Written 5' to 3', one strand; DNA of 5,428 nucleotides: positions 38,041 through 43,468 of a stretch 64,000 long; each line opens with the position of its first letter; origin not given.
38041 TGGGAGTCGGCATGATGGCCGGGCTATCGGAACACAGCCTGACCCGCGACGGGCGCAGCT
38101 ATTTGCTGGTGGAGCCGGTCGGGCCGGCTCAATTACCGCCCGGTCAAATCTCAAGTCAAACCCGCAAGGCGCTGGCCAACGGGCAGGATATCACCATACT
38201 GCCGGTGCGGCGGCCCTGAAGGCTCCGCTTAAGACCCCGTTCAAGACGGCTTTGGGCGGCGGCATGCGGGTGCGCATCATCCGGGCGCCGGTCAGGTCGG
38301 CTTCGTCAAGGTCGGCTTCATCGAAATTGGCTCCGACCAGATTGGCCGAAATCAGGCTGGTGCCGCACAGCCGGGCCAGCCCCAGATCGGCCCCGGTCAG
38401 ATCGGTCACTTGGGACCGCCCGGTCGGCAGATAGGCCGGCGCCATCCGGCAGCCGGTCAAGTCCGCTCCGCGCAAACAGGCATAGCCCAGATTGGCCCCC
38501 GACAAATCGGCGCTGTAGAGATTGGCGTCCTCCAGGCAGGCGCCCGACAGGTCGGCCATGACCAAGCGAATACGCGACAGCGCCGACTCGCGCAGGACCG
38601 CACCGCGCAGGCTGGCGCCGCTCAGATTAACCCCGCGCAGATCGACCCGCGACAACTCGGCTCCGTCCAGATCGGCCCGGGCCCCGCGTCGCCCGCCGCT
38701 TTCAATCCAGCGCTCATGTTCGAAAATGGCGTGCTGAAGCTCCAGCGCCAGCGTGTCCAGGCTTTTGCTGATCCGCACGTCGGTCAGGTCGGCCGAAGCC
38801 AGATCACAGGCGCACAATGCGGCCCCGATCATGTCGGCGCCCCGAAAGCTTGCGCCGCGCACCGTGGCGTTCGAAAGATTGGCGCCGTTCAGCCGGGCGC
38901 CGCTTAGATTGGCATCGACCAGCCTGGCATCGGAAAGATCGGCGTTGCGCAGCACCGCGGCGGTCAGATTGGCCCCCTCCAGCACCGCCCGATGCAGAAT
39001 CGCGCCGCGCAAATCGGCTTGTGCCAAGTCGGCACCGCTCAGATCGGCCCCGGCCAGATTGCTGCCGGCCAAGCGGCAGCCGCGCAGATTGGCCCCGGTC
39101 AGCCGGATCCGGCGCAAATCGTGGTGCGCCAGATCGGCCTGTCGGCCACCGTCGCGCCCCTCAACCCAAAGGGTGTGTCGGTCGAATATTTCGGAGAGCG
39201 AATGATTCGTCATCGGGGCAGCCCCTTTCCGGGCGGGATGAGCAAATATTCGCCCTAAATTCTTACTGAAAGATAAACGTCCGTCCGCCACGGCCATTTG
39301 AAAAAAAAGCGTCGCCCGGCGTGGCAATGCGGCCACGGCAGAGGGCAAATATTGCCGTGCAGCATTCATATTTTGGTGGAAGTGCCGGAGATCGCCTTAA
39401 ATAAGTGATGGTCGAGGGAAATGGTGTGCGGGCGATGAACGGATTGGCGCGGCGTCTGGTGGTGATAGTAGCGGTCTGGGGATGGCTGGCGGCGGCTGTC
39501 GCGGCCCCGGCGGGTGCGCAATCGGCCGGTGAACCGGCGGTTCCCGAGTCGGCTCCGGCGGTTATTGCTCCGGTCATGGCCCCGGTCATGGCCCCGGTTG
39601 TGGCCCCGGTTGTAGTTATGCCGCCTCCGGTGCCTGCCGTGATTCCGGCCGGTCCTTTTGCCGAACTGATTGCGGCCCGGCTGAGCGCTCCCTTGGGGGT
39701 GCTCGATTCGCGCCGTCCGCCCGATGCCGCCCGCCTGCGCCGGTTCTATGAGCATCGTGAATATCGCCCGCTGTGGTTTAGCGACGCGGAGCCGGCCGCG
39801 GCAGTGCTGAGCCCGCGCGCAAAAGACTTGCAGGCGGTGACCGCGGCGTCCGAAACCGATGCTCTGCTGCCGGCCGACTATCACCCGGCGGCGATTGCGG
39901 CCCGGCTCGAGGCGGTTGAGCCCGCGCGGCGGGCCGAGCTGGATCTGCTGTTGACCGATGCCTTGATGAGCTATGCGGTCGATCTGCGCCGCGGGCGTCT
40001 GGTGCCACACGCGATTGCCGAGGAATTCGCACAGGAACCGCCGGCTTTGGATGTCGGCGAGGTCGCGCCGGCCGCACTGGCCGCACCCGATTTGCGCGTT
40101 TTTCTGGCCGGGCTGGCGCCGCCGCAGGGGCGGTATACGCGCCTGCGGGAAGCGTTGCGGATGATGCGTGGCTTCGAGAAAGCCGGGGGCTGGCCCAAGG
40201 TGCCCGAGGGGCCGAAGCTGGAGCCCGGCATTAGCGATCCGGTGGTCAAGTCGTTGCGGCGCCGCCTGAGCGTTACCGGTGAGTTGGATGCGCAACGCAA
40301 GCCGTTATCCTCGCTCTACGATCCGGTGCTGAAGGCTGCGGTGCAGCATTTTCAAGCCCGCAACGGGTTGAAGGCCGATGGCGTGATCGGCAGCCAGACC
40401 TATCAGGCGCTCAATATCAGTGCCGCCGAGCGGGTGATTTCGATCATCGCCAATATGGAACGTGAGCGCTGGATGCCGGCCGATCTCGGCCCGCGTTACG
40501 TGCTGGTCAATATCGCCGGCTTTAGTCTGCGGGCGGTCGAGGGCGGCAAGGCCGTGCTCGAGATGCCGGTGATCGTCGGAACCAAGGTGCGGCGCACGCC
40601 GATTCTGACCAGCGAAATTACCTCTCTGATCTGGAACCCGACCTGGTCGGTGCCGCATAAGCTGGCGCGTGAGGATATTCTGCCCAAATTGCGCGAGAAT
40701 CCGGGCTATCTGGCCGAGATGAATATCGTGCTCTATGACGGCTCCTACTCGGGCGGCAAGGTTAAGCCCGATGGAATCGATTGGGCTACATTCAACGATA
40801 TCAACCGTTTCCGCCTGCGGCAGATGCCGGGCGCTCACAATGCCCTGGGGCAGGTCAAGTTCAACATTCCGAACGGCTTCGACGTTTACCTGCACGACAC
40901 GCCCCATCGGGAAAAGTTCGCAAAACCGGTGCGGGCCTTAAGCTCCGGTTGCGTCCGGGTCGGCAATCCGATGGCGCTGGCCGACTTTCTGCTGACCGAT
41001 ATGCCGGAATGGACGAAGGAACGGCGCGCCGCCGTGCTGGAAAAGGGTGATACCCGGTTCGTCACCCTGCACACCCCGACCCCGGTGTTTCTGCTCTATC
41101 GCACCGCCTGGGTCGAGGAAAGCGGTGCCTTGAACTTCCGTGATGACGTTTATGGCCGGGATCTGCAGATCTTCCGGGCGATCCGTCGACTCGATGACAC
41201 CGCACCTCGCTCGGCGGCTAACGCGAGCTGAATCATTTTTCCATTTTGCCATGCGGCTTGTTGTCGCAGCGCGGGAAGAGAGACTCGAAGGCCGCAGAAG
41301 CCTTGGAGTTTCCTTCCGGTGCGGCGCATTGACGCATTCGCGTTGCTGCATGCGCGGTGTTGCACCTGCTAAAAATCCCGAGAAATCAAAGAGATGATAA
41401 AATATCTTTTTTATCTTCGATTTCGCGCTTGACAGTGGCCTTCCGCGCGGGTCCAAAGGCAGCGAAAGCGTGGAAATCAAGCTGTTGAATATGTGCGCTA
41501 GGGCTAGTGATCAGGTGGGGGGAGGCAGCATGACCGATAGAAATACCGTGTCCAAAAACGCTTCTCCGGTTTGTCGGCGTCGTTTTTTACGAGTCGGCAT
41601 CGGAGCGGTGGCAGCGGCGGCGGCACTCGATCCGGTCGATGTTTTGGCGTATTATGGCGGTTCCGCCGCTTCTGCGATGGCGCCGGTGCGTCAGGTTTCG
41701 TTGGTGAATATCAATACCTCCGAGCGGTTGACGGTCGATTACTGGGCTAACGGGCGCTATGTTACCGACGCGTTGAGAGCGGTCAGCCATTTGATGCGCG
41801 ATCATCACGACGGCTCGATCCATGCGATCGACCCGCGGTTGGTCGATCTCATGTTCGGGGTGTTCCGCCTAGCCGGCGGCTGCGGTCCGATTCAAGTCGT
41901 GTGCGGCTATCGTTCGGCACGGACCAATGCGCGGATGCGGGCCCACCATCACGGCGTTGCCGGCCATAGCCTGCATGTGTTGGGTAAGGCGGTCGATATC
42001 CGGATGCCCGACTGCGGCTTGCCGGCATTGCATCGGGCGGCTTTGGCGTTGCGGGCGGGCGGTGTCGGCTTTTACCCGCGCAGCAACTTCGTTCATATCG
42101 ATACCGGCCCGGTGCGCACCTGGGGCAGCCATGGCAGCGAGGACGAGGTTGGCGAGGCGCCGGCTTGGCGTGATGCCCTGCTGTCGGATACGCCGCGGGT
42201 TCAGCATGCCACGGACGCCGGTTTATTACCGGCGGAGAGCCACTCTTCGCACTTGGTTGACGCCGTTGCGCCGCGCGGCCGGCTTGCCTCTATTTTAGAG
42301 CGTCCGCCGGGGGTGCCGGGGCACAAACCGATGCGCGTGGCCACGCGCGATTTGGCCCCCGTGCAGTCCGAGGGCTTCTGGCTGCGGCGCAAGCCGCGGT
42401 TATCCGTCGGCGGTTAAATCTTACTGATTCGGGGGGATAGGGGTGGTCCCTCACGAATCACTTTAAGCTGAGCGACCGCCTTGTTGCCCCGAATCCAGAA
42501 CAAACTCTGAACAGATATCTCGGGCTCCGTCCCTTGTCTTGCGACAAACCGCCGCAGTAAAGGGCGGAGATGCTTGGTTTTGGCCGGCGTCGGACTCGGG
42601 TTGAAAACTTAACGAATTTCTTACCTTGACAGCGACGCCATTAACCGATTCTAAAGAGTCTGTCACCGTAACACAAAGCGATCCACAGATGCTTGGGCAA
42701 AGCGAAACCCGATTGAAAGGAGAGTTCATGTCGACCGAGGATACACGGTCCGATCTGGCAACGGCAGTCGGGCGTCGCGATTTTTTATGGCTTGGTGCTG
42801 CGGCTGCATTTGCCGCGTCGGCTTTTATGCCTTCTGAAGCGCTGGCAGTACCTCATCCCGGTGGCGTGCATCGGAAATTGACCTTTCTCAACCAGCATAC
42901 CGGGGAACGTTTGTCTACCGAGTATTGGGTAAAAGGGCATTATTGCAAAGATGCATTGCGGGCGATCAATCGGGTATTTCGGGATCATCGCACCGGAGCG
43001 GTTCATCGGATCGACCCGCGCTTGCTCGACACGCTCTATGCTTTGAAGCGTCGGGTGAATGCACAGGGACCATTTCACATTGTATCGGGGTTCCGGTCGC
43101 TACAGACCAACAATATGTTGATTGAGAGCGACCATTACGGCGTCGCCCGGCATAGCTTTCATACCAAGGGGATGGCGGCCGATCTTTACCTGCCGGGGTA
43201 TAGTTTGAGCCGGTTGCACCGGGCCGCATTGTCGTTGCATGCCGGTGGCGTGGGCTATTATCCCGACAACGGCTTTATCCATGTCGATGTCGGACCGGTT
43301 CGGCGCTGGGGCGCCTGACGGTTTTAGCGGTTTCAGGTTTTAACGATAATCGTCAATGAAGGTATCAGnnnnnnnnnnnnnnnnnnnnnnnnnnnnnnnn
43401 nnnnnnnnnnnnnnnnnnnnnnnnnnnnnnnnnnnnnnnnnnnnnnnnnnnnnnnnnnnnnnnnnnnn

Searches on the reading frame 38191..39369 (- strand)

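Call 61: search_protein_families(library=pfam, proteins=[window:38191-39369:-], max_evalue=0.0001)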
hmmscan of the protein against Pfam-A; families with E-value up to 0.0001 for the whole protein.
window:38191-39369:- (392 aa): 3 families
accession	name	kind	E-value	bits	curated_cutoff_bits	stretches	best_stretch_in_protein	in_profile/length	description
PF00805.28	Pentapeptide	-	1.9e-59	197.1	20.2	7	89-126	2-39/40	Pentapeptide repeats (8 copies)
PF13576.12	Pentapeptide_3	-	1.6e-23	83.1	27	0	156-195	2-44/48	Pentapeptide repeats (9 copies)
PF13599.13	Pentapeptide_4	-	9.9e-21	74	38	1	124-196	2-74/78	Pentapeptide repeat region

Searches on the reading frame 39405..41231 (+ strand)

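Call 61: search_protein_families(library=pfam, proteins=[window:39405-41231:+], max_evalue=0.0001)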
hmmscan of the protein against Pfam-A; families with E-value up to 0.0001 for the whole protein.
window:39405-41231:+ (608 aa): 3 families
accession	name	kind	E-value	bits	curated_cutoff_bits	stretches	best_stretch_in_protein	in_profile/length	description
PF20142.4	Scaffold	-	1.1e-29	104.4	24.6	1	110-251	2-139/139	Scaffold domain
PF03734.19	YkuD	-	1.7e-23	84.2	23.4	1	363-531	1-140/146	L,D-transpeptidase catalytic domain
PF01471.23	PG_binding_1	-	1.7e-10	41.4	23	1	279-336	3-57/57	Putative peptidoglycan binding domain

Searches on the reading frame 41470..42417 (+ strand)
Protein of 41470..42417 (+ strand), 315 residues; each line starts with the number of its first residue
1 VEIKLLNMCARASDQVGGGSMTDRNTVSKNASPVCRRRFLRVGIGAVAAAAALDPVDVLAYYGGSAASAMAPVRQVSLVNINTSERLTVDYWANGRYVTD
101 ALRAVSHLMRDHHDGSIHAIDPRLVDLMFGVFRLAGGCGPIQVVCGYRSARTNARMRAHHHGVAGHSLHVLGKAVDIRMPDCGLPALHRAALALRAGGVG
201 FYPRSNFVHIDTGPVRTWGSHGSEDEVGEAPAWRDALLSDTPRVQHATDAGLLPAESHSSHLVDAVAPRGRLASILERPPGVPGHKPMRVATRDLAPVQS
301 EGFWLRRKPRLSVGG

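Call 61: search_protein_families(library=pfam, proteins=[window:41470-42417:+], max_evalue=0.0001)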
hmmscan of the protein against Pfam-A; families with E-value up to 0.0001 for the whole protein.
window:41470-42417:+ (315 aa): 2 families
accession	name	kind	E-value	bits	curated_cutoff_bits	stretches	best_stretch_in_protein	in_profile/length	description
PF05951.18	Peptidase_M15_2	-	1.9e-48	164.5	27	1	71-218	4-153/153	Bacterial protein of unknown function (DUF882)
PF08291.16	Peptidase_M15_3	-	1.2e-09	38.7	23.2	1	138-211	41-108/108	Peptidase M15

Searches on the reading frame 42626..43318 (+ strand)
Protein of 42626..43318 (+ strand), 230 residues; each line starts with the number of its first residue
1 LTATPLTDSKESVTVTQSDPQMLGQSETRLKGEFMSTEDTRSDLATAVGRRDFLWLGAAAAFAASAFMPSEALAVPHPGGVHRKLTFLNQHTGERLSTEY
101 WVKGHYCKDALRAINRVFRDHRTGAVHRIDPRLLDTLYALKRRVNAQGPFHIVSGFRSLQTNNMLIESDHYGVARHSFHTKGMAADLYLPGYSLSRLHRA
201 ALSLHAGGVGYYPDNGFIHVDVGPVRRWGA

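Call 61: search_protein_families(library=pfam, proteins=[window:42626-43318:+], max_evalue=0.0001)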
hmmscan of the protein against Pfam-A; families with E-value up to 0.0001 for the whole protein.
window:42626-43318:+ (230 aa): 2 families
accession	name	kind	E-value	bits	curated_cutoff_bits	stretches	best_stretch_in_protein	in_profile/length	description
PF05951.18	Peptidase_M15_2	-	4.5e-50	169.8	27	1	82-228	6-153/153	Bacterial protein of unknown function (DUF882)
PF08291.16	Peptidase_M15_3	-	1.2e-11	45.2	23.2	1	114-221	8-108/108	Peptidase M15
